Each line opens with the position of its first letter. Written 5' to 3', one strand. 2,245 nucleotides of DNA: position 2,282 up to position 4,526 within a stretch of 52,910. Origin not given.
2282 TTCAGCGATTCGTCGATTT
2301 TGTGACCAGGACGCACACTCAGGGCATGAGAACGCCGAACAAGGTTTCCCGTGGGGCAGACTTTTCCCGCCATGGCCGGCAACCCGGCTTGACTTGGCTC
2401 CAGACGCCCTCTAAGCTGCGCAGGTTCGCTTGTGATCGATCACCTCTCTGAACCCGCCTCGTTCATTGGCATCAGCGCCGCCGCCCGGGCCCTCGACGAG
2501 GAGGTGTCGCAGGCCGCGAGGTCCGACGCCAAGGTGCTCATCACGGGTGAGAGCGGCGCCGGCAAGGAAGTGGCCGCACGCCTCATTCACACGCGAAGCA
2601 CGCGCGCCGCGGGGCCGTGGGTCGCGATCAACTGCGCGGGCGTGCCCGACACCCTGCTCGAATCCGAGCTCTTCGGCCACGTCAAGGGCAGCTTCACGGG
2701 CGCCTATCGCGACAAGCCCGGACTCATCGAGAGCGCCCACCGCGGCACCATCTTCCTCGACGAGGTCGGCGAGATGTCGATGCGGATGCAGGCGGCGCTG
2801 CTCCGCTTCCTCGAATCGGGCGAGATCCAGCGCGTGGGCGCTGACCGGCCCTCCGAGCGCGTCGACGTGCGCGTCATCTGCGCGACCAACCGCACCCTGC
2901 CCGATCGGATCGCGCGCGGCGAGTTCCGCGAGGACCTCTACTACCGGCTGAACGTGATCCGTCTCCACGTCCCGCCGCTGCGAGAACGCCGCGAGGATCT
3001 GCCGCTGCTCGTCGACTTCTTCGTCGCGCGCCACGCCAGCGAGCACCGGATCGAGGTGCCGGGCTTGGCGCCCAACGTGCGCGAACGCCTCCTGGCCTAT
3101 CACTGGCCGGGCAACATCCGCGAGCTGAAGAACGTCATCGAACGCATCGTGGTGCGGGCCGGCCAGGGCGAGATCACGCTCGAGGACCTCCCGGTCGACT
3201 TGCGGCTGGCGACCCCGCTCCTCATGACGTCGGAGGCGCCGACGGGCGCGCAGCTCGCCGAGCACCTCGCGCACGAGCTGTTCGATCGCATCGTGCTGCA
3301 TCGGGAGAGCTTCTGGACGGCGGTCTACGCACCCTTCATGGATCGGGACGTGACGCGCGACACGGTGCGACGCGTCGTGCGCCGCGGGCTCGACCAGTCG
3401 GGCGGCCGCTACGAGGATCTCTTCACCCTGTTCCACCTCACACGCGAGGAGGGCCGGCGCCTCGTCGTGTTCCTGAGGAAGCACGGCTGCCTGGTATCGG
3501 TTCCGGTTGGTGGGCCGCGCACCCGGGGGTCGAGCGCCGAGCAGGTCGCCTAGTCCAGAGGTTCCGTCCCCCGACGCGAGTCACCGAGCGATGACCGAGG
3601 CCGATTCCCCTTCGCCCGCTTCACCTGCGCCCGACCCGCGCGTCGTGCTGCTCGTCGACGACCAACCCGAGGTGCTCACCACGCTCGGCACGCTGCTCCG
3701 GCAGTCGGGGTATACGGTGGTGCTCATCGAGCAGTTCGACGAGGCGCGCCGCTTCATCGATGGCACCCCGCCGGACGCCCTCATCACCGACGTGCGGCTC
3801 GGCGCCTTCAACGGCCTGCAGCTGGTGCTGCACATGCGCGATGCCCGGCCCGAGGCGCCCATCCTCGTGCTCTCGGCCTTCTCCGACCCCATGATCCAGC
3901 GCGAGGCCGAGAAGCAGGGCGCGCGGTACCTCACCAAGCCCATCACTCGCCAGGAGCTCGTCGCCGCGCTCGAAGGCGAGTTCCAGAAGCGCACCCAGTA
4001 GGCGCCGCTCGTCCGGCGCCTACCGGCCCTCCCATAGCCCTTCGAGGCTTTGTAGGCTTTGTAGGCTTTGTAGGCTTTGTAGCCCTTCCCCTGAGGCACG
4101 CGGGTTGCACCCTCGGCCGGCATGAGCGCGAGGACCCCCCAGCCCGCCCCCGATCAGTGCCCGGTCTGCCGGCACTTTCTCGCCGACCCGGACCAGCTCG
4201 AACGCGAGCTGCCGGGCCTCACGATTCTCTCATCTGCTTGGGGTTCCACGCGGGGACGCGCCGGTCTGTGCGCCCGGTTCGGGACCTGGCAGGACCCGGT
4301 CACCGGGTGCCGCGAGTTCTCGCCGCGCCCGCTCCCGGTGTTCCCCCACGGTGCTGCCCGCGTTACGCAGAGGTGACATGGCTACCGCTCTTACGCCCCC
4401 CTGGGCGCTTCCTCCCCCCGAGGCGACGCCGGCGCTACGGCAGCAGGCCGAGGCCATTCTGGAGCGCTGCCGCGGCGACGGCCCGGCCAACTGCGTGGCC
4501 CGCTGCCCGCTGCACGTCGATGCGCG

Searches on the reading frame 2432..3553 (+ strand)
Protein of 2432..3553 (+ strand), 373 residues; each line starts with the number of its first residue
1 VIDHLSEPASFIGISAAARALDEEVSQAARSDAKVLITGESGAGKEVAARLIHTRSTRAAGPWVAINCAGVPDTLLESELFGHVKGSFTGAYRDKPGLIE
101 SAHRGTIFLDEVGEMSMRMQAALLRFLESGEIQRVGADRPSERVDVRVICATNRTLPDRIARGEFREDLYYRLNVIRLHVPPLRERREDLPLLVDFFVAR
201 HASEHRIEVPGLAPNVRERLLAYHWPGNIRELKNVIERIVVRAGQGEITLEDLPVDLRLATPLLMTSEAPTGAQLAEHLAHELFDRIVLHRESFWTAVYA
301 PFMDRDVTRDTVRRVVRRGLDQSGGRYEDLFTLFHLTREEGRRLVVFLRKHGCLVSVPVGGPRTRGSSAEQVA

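Call 11: search_protein_families(library=ncbifam, proteins=[window:2432-3553:+], max_evalue=0.00001)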
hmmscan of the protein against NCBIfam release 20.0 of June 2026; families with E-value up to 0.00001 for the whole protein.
window:2432-3553:+ (373 aa): 26 families (the best 25 are shown)
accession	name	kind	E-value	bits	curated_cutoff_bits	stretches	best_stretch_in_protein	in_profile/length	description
NF003451.0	PRK05022.1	equivalog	9.4e-94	314.9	476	1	7-247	188-427/512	nitric oxide reductase transcriptional regulator NorR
NF041552.1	TF_PrdR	equivalog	8.6e-91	305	795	1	11-258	269-515/577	sigma-54 dependent transcriptional regulator PrdR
TIGR01817.1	nifA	equivalog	9.1e-91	305.2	528.85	1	10-262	197-447/534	nif-specific transcriptional activator NifA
NF008469.0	PRK11361.1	equivalog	1.2e-87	294.6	714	1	21-269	155-400/461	acetoacetate metabolism transcriptional regulator AtoC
NF038308.1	RNA_repair_RtcR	equivalog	1.2e-86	291.7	650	1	14-281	185-462/530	RNA repair transcriptional activator RtcR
TIGR01818.1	ntrC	equivalog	5.4e-85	285.9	558.6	1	7-288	132-412/463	nitrogen regulation protein NR(I)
TIGR02915.1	PEP_resp_reg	equivalog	6.3e-83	279.1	502.6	1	9-256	139-385/445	PEP-CTERM-box response regulator transcription factor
NF041946.1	LuxO_transreg_Vib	equivalog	1.1e-82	278.3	800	1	9-268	133-391/463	quorum-sensing sigma-54 dependent transcriptional regulator LuxO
NF050807.1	TransRegFlbDCaul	equivalog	1e-80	271.8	750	1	23-287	132-397/454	sigma-54-dependent transcriptional regulator FlbD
TIGR02974.1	phageshock_pspF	equivalog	3e-79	266.7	443.55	1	12-280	2-269/336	phage shock protein operon transcriptional activator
NF008085.0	PRK10820.1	equivalog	8.6e-79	265.5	576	1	10-253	205-447/520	transcriptional regulator TyrR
TIGR02329.1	propionate_PrpR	equivalog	4.5e-78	263.2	499.2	1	9-250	212-460/526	propionate catabolism operon regulatory protein PrpR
NF041906.1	V4R_TF_MobR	exception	1.2e-76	258.4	999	1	12-260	235-483/544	phenol degradation transcriptional regulator MobR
NF007689.0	PRK10365.1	equivalog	1.4e-75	254.8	760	1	10-263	140-391/441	sigma-54-dependent response regulator transcription factor ZraR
NF051870.1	NAssimRespRegNtrX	equivalog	1.9e-73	247.9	600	1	8-260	138-388/452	nitrogen assimilation response regulator NtrX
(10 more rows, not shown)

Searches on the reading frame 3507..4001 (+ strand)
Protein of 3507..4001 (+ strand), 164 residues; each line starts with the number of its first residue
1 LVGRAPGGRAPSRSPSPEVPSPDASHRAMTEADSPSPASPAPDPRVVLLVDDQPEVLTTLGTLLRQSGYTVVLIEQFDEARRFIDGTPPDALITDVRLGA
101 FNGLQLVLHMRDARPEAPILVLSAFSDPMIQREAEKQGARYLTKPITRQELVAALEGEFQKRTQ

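Call 11: search_protein_families(library=ncbifam, proteins=[window:3507-4001:+], max_evalue=0.00001)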
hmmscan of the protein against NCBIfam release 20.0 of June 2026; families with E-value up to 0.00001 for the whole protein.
window:3507-4001:+ (164 aa): 56 families (the best 25 are shown)
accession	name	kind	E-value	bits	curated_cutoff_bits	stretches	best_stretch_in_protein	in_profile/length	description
TIGR01818.1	ntrC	equivalog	4.4e-16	58.7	558.6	1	47-157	1-112/463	nitrogen regulation protein NR(I)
NF047793.1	ResRegPgtA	equivalog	3.1e-15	55.9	650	1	46-163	7-125/414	two-component system response regulator PgtA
NF011695.0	PRK15115.1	equivalog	7.4e-15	54.6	763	1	45-161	7-124/445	two-component system response regulator GlrR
NF053512.1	nitric_RR_NosR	exception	9.2e-15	54.6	400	1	47-161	1-117/422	response regulator c-di-GMP phosphodiesterase, NosR family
NF033791.1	ActR_PrrA_rreg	equivalog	2e-14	54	250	1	46-161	3-119/173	ActR/PrrA/RegA family redox response regulator transcription factor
NF006900.1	PRK09390.1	equivalog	1.1e-13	51.2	255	1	45-161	5-122/203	response regulator FixJ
NF041832.1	near_NosP_CTERM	subfamily_domain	3.1e-12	46.2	400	1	32-155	239-366/370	NahK/ErcS family hybrid sensor histidine kinase/response regulator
TIGR02154.1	PhoB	equivalog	7.7e-12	45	296.2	1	45-160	3-121/226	phosphate regulon transcriptional regulator PhoB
NF045991.1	RespRegCtrARhodob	equivalog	1.3e-11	44.7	350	1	47-156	3-113/224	response regulator transcription factor CtrA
NF010076.0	PRK13557.1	subfamily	1.7e-11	43.3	631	1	41-153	412-527/540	histidine kinase famiy protein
NF046022.1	RespRegCpdRBruc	equivalog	2.2e-11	43.8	180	1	47-156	4-114/120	cell cycle two-component system response regulator CpdR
NF040689.1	MtrAB_MtrA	equivalog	2.9e-11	43.1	300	1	47-161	1-115/219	MtrAB system response regulator MtrA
NF045944.1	ResRegRpaBCyano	equivalog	3.6e-11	42.9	330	1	48-156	1-109/229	response regulator transcription factor RpaB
NF008176.1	PRK10923.1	equivalog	7.1e-11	41.4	620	1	46-157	5-117/469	nitrogen regulation protein NR(I)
NF007689.0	PRK10365.1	equivalog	1.5e-10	40.4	760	1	47-157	8-119/441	sigma-54-dependent response regulator transcription factor ZraR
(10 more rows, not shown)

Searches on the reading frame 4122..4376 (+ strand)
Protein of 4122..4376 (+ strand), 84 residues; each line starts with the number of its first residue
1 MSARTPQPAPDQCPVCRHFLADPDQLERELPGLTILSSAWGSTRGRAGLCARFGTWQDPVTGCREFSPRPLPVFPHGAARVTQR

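Call 11: search_protein_families(library=ncbifam, proteins=[window:4122-4376:+], max_evalue=0.00001)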
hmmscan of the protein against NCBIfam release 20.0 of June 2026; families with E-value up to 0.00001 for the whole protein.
window:4122-4376:+ (84 aa): 0 families

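Call 64: search_protein_families(library=pfam, proteins=[window:4122-4376:+], max_evalue=0.01)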
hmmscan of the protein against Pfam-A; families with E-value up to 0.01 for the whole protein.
window:4122-4376:+ (84 aa): 0 families

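Call 83: find_homologous_proteins(query=window:4122-4373:+, max_evalue=0.001)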
Query window:4122-4373:+ (84 aa): 9 proteins with E <= 0.001 among 9 candidates.
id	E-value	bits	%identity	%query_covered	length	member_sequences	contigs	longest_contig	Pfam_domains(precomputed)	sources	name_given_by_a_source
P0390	3.3e-26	109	66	94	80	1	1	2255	-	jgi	-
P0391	1.6e-25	107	62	100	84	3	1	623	-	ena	-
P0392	2.7e-25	106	69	88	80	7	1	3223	-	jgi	jgi:hypothetical protein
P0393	6.3e-25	105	67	87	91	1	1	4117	-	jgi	jgi:hypothetical protein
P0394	1.1e-24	104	61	94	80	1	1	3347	-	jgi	jgi:hypothetical protein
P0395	1.3e-24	104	60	98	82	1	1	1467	-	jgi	jgi:hypothetical protein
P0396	7.0e-24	102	66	88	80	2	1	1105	-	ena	-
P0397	4.7e-23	99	57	98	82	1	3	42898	-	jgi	jgi:hypothetical protein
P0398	3.1e-14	71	60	69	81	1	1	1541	-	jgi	jgi:hypothetical protein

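Call 91: predict_structure(alignment_id=A3)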
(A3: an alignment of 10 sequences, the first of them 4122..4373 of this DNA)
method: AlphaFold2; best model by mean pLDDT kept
length: 84 residues; sequences in the alignment: 10
mean_pLDDT: 56.2   pTM: 0.34
mean pLDDT of the five models: 56.2, 54.1, 49.8, 49.0, 48.0
residues with pLDDT >= 90: 0; 70-90: 0; 50-70: 65; < 50: 19
segments of 3 or more residues with pLDDT < 50: 1-8, 76-84
pLDDT, mean of each block of 10 residues (from residue 1): 45 55 64 59 62 62 60 49 40
secondary structure, 60 per line:
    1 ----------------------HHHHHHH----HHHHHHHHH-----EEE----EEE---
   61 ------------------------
elements in order: H23-29 H34-42 E48-50 E55-57
